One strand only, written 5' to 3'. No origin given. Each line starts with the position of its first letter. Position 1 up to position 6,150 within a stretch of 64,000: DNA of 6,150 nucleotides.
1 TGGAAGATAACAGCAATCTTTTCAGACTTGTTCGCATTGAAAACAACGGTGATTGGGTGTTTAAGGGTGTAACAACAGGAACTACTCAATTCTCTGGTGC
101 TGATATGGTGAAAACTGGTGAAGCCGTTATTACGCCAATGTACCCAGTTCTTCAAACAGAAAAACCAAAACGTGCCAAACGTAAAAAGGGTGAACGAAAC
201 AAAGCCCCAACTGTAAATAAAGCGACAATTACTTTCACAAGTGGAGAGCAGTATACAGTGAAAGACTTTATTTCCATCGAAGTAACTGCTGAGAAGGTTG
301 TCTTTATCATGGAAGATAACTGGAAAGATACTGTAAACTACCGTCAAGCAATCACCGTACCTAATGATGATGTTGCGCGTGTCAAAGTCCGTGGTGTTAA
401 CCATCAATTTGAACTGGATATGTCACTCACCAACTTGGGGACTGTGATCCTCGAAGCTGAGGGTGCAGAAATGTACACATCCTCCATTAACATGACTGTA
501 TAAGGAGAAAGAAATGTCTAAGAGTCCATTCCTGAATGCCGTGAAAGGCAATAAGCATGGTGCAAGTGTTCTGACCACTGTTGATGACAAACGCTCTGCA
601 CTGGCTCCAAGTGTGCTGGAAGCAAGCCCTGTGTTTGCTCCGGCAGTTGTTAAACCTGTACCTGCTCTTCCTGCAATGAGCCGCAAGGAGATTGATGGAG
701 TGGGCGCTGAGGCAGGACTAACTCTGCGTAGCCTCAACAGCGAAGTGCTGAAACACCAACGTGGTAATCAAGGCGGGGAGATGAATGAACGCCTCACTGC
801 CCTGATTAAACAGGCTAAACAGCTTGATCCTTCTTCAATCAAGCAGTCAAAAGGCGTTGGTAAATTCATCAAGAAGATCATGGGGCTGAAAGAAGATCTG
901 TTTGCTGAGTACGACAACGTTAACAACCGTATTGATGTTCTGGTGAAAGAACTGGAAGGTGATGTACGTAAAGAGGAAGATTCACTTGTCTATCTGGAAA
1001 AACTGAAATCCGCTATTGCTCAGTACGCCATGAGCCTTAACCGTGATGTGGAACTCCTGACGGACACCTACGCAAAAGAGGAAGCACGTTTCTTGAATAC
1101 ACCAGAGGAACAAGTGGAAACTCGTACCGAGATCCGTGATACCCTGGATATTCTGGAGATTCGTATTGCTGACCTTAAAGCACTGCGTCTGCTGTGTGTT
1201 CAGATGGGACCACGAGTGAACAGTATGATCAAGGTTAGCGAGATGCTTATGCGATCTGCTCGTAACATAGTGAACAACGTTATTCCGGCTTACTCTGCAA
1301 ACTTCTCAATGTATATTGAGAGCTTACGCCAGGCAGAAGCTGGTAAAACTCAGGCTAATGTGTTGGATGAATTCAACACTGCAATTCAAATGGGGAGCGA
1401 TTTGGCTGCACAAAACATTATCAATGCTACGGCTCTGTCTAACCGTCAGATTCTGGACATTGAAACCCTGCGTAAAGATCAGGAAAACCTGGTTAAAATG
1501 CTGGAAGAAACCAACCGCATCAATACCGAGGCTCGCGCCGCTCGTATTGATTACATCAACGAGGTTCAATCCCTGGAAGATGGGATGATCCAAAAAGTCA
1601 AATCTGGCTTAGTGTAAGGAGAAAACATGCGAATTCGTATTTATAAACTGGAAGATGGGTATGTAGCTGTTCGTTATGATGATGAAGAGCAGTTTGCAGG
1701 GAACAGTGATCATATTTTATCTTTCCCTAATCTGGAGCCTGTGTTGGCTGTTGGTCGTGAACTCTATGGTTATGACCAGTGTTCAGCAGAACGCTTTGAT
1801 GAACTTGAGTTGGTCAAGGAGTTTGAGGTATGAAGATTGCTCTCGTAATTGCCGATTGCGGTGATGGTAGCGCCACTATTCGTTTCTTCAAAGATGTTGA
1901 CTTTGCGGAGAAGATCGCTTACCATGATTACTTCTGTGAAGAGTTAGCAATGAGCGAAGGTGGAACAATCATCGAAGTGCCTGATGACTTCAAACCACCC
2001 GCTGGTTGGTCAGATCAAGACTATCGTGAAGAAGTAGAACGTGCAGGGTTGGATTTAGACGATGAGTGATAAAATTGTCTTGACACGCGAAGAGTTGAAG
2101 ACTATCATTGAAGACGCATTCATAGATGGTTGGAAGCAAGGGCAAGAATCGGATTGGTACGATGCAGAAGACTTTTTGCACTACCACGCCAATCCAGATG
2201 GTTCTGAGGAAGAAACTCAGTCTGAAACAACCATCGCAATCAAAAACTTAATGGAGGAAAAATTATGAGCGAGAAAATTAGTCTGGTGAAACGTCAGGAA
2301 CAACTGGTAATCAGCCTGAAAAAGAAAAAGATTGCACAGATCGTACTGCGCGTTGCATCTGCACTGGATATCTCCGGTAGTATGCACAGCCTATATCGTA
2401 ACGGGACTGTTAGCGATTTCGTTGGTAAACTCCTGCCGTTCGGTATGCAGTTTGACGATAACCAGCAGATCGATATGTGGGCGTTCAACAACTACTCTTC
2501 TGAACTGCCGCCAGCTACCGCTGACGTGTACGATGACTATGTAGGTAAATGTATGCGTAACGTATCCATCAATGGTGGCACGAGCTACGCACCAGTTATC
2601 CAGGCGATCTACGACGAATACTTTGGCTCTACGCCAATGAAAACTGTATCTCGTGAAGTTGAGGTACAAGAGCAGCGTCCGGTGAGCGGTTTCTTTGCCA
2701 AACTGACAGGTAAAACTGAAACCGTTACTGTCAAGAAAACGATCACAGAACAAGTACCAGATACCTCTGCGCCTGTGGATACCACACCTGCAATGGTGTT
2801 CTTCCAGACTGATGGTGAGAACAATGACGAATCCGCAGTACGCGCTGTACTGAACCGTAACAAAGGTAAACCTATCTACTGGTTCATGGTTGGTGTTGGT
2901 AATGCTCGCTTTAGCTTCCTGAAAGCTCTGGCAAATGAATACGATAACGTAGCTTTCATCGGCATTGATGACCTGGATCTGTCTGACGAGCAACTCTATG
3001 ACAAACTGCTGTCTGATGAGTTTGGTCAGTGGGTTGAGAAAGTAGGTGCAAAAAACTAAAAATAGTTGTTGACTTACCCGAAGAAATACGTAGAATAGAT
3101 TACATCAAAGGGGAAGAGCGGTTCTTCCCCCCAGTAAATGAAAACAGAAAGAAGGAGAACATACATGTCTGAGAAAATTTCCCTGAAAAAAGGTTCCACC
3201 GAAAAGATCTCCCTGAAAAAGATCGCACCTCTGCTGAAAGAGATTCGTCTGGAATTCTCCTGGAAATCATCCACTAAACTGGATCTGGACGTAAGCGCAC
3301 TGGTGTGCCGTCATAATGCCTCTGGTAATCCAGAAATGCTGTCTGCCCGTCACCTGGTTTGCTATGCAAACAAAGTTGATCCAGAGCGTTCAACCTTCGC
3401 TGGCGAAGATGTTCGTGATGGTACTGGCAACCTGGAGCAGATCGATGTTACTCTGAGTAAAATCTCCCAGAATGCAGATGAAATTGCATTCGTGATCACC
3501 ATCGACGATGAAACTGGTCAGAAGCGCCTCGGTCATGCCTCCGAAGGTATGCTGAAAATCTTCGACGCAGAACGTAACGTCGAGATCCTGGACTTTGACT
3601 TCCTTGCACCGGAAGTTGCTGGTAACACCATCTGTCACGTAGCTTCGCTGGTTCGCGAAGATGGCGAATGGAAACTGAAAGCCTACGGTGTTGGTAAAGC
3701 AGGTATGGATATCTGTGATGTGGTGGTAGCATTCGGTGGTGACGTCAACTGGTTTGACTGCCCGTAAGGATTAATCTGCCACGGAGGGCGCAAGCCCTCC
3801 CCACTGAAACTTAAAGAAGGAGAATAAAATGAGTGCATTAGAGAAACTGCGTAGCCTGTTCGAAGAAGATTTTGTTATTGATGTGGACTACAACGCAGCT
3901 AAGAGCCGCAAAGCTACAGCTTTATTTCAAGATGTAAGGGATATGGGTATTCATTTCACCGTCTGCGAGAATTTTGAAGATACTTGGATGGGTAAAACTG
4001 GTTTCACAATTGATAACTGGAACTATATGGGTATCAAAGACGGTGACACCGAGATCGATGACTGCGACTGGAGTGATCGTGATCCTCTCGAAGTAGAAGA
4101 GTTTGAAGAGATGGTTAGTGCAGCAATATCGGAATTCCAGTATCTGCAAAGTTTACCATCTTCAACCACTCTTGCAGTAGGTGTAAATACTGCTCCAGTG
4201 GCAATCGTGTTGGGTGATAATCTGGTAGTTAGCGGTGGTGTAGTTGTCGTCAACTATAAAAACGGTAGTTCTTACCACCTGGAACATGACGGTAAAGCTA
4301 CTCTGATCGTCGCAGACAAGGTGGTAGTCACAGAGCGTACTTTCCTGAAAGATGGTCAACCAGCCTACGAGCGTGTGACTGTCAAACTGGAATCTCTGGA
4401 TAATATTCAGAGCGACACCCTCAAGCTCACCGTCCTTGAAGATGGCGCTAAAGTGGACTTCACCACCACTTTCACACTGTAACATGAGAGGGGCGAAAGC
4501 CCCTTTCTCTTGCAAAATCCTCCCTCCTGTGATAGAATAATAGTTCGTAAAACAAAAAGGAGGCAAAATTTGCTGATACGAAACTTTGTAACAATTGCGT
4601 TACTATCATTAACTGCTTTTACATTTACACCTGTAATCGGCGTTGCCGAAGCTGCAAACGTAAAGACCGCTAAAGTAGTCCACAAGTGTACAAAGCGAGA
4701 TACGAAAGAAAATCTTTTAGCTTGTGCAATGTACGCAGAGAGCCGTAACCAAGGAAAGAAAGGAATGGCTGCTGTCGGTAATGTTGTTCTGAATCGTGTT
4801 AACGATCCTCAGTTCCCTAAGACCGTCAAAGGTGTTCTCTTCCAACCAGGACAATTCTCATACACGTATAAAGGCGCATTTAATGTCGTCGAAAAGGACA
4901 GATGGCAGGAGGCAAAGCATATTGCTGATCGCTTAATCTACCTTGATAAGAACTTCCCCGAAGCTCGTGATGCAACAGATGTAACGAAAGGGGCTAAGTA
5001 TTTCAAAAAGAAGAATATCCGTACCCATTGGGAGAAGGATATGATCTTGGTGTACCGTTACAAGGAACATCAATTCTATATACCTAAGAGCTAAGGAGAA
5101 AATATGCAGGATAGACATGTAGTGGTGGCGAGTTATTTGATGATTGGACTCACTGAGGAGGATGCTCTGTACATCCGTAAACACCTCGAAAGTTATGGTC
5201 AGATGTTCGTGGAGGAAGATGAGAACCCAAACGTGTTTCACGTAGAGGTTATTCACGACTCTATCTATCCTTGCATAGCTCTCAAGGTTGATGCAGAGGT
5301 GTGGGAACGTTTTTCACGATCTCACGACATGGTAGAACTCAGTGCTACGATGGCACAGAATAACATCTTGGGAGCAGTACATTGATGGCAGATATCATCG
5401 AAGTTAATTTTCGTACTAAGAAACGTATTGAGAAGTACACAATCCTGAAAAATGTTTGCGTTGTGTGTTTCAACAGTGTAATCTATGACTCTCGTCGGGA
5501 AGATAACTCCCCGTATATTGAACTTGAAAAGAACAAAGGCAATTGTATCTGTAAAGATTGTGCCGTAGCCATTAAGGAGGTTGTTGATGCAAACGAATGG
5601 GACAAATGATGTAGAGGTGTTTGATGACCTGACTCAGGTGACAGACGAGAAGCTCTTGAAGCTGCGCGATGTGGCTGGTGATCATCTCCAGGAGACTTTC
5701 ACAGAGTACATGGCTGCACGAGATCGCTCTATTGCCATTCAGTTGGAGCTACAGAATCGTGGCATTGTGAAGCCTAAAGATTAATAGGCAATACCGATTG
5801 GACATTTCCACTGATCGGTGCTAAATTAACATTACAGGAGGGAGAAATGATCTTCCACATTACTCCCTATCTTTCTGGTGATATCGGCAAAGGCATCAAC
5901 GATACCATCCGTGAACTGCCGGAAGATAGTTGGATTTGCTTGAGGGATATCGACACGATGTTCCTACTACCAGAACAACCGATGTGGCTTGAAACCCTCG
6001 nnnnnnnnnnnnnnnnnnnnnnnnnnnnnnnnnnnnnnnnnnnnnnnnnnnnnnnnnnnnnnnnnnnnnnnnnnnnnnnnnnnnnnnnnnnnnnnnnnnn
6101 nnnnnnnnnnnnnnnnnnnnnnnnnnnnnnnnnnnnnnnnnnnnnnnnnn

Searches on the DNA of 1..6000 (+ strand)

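Call 5: search_dna_similar(query=window:1-6000:+, collection=phages, mode=near, max_rows=30)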
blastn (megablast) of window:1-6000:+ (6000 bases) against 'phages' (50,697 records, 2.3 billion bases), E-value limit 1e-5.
Records with a match: 18; places in all: 18; records where one place covers at least 80% of the query: 0.
Best place of each record, by identity: 80-90% 8; 60-80% 10.
By first word of the organism name: Escherichia 11; Klebsiella 5; Pseudomonas 1; Phapecoctavirus 1.
By host as written in the record: Escherichia coli 6; Escherichia coli O177 3; Klebsiella pneumoniae 135080 2; Klebsiella pneumoniae 12092025 1; Klebsiella pneumoniae KP13 1; Klebsiella pneumoniae CG258-ST307 1; Pseudomonas coronafaciens pv. garcae 1; Shigella flexneri DA340 1; and 2 more.
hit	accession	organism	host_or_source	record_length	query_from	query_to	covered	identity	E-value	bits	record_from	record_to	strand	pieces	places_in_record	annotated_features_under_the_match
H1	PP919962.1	Klebsiella phage KP2025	Klebsiella pneumoniae 12092025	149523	261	5078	60%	82.0%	0e+0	3032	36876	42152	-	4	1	toxic anion resistance protein | VWA domain-containing protein | hypothetical protein (x4) | TerD-like protein | Spr T-like family | and 1 other names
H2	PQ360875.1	Klebsiella phage phi1_175008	Klebsiella pneumoniae 135080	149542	625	5078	61%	79.8%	0e+0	2616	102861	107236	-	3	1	tellurite resistance protein | sporulation protein | hypothetical protein (x4) | HNH endonuclease | endolysin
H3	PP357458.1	Klebsiella phage phi1_175008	Klebsiella pneumoniae 135080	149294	625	5078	61%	79.8%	0e+0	2616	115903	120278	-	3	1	hypothetical protein (x6) | general stress protein 16U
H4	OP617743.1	Klebsiella phage KP13-26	Klebsiella pneumoniae KP13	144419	625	5078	57%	82.5%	0e+0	2951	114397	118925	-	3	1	hypothetical protein (x8) | yceD: general stress protein 16U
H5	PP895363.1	Klebsiella phage FKP3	Klebsiella pneumoniae CG258-ST307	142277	2265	5075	43%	78.1%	0e+0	1593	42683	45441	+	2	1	tail protein | hypothetical protein (x2) | HNH endonuclease | endolysin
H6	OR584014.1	Pseudomonas phage PsgM04F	Pseudomonas coronafaciens pv. garcae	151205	2796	3778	14%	80.6%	1e-143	661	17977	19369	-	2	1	hypothetical protein (x4)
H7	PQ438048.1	Escherichia phage MirsaeidiM_Esher1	Escherichia coli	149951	670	1587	15%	74.8%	1e-104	388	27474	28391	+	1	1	TelA superfamily protein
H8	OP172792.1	Escherichia phage ECO340P2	Shigella flexneri DA340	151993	670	1587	15%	74.5%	1e-99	372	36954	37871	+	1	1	hypothetical protein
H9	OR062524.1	Escherichia phage vB_EcoM_3A1_SA_NWU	Escherichia coli O177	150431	683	1587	15%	74.3%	3e-95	357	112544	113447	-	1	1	tellurite resistance protein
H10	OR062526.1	Escherichia phage vB_EcoM_10C3_SA_NWU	Escherichia coli O177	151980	683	1587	15%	74.3%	3e-95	357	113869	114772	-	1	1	hypothetical protein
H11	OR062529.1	Escherichia phage vB_EcoM_118_SA_NWU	Escherichia coli O177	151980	683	1587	15%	74.3%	3e-95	357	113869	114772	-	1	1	hypothetical protein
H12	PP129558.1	Escherichia phage vB_EcoM_01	Escherichia sp.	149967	751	1587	14%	75.7%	5e-108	399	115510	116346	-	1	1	TelA-like protein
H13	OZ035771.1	Phapecoctavirus DIJ07P2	-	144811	751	1587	14%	75.4%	5e-103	383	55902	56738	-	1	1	record has no annotation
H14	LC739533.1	Escherichia phage phiWec179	Escherichia coli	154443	3153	3778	10%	81.7%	1e-143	518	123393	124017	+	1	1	hypothetical protein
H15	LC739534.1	Escherichia phage phiWec181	Escherichia coli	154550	3153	3778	10%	81.7%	1e-143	518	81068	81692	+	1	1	hypothetical protein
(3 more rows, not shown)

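Call 6: get_annotated_region(hit=H1, flank=4000)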
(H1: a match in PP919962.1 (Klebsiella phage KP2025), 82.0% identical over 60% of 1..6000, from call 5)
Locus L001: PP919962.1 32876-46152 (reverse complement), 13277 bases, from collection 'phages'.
description: Klebsiella phage KP2025, complete genome.
organism: Klebsiella phage KP2025 (NCBI taxid 3233247)
taxonomy: Viruses; Duplodnaviria; Heunggongvirae; Uroviricota; Caudoviricetes
host: Klebsiella pneumoniae 12092025; source: -; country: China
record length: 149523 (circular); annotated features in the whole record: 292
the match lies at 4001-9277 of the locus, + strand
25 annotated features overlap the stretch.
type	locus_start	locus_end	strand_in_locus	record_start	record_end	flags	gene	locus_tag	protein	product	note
CDS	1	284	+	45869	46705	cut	-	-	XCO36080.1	hypothetical protein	-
CDS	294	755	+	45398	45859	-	-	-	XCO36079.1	macro domain-containing protein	-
CDS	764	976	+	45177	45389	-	-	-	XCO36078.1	hypothetical protein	-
CDS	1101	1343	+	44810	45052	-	-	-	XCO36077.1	hypothetical protein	-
CDS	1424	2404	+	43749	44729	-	-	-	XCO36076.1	integral membrane protein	-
CDS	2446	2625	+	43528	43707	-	-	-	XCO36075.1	hypothetical protein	-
CDS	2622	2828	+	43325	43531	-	-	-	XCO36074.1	hypothetical protein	-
CDS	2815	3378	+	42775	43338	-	-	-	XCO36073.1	hypothetical protein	-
CDS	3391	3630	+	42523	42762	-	-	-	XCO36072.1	hypothetical protein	-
CDS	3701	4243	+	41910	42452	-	-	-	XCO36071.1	hypothetical protein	-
CDS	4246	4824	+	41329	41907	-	-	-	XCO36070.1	Spr T-like family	-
CDS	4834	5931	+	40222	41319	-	-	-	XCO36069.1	toxic anion resistance protein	-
CDS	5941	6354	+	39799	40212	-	-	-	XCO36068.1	hypothetical protein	-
CDS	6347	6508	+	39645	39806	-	-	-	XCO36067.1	homeodomain leucine-zipper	-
CDS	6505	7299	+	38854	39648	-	-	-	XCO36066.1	VWA domain-containing protein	-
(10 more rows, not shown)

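Call 7: get_annotated_region(hit=H7, flank=6000)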
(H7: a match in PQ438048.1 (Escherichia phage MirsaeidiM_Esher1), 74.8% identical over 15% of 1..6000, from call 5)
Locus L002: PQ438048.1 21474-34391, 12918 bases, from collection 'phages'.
description: Escherichia phage MirsaeidiM_Esher1, complete genome.
organism: Escherichia phage MirsaeidiM_Esher1 (NCBI taxid 3374286)
taxonomy: Viruses
host: Escherichia coli; source: sewage sample; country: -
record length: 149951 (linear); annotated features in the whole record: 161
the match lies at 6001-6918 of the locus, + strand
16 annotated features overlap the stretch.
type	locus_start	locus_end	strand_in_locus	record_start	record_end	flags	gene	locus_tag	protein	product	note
CDS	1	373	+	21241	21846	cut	-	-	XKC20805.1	hypothetical protein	-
CDS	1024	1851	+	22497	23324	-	-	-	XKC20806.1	hypothetical protein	-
CDS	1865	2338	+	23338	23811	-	-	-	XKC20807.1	hypothetical protein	-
CDS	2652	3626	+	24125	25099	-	-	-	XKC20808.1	integral membrane protein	-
CDS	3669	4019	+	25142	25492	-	-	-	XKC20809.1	hypothetical protein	-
CDS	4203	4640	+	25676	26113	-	-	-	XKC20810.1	hypothetical protein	-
CDS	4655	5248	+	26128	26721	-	-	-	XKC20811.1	hypothetical protein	-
CDS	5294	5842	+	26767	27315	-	-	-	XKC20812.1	hypothetical protein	-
CDS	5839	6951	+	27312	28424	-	-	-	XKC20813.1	TelA superfamily protein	-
CDS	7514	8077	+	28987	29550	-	-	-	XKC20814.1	hypothetical protein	-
CDS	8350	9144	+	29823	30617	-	-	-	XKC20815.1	hypothetical protein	-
CDS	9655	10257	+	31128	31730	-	-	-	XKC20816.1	hypothetical protein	-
CDS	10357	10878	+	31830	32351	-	-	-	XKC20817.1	hypothetical protein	-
CDS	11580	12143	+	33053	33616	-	-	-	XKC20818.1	hypothetical protein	-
CDS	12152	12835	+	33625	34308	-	-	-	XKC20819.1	hypothetical protein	-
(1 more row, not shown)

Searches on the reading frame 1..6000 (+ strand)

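Call 21: search_protein_families(library=pfam, proteins=[L001:1424-2404:+, L001:294-755:+, L001:2815-3378:+, L001:3701-4243:+, L001:4246-4824:+, L001:5941-6354:+, L001:8057-8683:+, L002:2652-3626:+, L002:7514-8077:+], max_evalue=0.01)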
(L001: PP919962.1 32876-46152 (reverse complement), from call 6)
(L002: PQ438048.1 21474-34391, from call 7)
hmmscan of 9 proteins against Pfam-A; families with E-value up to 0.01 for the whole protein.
L001:1424-2404:+ (326 aa): 1 family
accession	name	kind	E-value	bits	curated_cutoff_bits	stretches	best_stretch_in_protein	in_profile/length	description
PF03741.22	TerC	-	6.3e-41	140.5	27.8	1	72-278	2-177/178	Integral membrane protein TerC family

L001:294-755:+ (153 aa): 1 family
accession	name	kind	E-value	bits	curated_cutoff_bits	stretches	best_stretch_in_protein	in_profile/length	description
PF01661.27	Macro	-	3.7e-06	27.3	22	1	19-135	2-117/118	Macro domain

L001:2815-3378:+ (187 aa): 0 families

L001:3701-4243:+ (180 aa): 0 families

L001:4246-4824:+ (192 aa): 1 family
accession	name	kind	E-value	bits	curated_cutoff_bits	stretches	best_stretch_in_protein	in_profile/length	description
PF10263.15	SprT-like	-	1e-11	45.1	25.6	1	33-108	20-99/108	SprT-like family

L001:5941-6354:+ (137 aa): 0 families

L001:8057-8683:+ (208 aa): 0 families

L002:2652-3626:+ (324 aa): 1 family
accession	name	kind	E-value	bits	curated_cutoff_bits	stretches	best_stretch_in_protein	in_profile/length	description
PF03741.22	TerC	-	3.2e-40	138.2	27.8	1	71-276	2-177/178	Integral membrane protein TerC family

L002:7514-8077:+ (187 aa): 0 families
